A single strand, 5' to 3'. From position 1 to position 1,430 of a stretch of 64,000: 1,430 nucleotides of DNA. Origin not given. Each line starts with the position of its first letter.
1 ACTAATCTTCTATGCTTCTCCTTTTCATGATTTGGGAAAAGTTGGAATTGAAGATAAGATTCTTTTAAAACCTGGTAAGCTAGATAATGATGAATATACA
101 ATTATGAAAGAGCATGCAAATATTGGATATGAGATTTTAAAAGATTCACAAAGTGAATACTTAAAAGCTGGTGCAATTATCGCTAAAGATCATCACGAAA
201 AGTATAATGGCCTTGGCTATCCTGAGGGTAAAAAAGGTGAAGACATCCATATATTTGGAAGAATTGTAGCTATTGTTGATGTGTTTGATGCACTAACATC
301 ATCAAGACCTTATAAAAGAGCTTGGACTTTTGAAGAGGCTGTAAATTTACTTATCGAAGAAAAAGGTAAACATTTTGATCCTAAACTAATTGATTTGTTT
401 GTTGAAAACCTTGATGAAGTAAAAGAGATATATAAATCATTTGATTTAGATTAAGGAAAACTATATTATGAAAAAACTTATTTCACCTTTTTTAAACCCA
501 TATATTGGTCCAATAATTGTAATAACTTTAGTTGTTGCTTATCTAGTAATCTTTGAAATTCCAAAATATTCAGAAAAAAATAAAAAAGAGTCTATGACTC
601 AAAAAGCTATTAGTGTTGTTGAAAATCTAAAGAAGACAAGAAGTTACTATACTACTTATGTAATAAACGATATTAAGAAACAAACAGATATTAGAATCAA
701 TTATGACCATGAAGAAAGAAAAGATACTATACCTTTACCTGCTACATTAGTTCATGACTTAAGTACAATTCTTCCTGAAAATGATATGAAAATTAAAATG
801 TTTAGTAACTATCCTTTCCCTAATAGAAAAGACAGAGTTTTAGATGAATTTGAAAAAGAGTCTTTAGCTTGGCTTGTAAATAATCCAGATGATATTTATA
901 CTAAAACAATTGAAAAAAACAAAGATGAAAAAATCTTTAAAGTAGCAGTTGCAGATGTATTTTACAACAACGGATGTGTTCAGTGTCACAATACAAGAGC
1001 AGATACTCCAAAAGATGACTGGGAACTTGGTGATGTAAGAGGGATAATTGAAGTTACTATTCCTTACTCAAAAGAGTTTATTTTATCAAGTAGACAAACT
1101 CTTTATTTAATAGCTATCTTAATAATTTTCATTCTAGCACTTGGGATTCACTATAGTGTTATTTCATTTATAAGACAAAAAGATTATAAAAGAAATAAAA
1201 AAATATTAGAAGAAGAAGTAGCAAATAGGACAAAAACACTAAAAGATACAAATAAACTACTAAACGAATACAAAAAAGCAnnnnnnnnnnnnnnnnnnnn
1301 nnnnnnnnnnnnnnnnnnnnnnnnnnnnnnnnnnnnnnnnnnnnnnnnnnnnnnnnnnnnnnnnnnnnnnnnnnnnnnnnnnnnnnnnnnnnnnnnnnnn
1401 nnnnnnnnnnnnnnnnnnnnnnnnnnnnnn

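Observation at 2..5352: H-NOX operon combining a c-heme hybrid kinase, H-NOX, a second kinase and an HD-GYP phosphodiesterase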

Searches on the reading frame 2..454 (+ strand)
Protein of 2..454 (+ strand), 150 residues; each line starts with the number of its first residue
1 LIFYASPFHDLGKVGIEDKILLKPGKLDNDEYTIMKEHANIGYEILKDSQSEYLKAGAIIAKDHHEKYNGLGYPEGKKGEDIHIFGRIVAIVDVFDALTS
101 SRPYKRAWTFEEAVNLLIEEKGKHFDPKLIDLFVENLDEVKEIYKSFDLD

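Call 3: search_protein_families(library=pfam, proteins=[window:2-454:+], max_evalue=0.01)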
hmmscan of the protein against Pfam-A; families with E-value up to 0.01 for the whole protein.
window:2-454:+ (150 aa): 2 families
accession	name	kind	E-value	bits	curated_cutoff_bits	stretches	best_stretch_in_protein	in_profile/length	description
PF13487.12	HD_5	-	9.3e-29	100.8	27.2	1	4-129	44-170/170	HD domain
PF01966.28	HD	-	7.4e-13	49.3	22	1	5-97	30-115/116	HD domain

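Call 4: search_protein_families(library=ncbifam, proteins=[window:2-454:+], max_evalue=0.01)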
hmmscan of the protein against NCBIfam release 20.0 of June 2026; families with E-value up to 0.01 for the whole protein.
window:2-454:+ (150 aa): 1 family
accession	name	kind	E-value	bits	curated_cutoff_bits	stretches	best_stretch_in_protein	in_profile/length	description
NF053512.1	nitric_RR_NosR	exception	3.7e-24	85.5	400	1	2-142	220-359/422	response regulator c-di-GMP phosphodiesterase, NosR family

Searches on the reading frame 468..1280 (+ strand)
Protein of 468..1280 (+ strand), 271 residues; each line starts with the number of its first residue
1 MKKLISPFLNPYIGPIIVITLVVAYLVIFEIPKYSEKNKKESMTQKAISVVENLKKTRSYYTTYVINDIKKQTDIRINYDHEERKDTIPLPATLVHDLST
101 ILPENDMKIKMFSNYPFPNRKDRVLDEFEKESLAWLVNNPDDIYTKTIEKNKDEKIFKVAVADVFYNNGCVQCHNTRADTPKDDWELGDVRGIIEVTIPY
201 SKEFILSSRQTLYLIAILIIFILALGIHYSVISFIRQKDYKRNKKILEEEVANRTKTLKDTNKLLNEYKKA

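Call 9: search_solved_structures(query=window:468-1280:+, max_evalue=1, show_alignments=2)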
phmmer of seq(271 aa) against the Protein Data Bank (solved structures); distinct sequences matched with E-value up to 1: 12.
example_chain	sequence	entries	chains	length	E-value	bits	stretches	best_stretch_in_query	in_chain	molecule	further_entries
9l08_A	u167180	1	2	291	0.022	17.3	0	148-180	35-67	Covalently Connected Cytochrome c555 trimer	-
8h9f_M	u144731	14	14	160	0.098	15.2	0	101-156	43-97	ATP synthase subunit d, mitochondrial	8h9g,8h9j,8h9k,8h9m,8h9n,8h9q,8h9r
5tk6_A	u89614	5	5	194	0.12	15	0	59-111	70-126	OxsA protein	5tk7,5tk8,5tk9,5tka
6zna_Ad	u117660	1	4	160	0.12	14.9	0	102-158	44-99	ATP synthase subunit d, mitochondrial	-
6zmr_d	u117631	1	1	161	0.12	14.9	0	102-158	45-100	ATP synthase subunit d, mitochondrial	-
9bxu_d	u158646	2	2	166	0.14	14.7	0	102-158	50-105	ATP synthase subunit d, mitochondrial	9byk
9pex_M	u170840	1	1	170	0.15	14.6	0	102-158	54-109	ATP synthase peripheral stalk subunit d, mitochondrial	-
9gyi_B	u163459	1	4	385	0.2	14.2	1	104-150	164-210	Major head protein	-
2cly_B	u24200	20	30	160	0.3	13.6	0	98-156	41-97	ATP SYNTHASE D CHAIN, MITOCHONDRIAL | ATP synthase subunit d, mitochondrial | ATP synthase peripheral stalk subunit d, mitochondrial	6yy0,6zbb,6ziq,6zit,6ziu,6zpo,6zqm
9vpb_Ad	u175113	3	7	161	0.31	13.6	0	98-156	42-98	ATP synthase peripheral stalk subunit d, mitochondrial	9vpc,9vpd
6tt7_M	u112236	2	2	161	0.38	13.3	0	97-156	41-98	ATP synthase subunit d, mitochondrial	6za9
6j5i_d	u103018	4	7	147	0.47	13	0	102-159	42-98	ATP synthase subunit d, mitochondrial | ATP synthase peripheral stalk subunit d, mitochondrial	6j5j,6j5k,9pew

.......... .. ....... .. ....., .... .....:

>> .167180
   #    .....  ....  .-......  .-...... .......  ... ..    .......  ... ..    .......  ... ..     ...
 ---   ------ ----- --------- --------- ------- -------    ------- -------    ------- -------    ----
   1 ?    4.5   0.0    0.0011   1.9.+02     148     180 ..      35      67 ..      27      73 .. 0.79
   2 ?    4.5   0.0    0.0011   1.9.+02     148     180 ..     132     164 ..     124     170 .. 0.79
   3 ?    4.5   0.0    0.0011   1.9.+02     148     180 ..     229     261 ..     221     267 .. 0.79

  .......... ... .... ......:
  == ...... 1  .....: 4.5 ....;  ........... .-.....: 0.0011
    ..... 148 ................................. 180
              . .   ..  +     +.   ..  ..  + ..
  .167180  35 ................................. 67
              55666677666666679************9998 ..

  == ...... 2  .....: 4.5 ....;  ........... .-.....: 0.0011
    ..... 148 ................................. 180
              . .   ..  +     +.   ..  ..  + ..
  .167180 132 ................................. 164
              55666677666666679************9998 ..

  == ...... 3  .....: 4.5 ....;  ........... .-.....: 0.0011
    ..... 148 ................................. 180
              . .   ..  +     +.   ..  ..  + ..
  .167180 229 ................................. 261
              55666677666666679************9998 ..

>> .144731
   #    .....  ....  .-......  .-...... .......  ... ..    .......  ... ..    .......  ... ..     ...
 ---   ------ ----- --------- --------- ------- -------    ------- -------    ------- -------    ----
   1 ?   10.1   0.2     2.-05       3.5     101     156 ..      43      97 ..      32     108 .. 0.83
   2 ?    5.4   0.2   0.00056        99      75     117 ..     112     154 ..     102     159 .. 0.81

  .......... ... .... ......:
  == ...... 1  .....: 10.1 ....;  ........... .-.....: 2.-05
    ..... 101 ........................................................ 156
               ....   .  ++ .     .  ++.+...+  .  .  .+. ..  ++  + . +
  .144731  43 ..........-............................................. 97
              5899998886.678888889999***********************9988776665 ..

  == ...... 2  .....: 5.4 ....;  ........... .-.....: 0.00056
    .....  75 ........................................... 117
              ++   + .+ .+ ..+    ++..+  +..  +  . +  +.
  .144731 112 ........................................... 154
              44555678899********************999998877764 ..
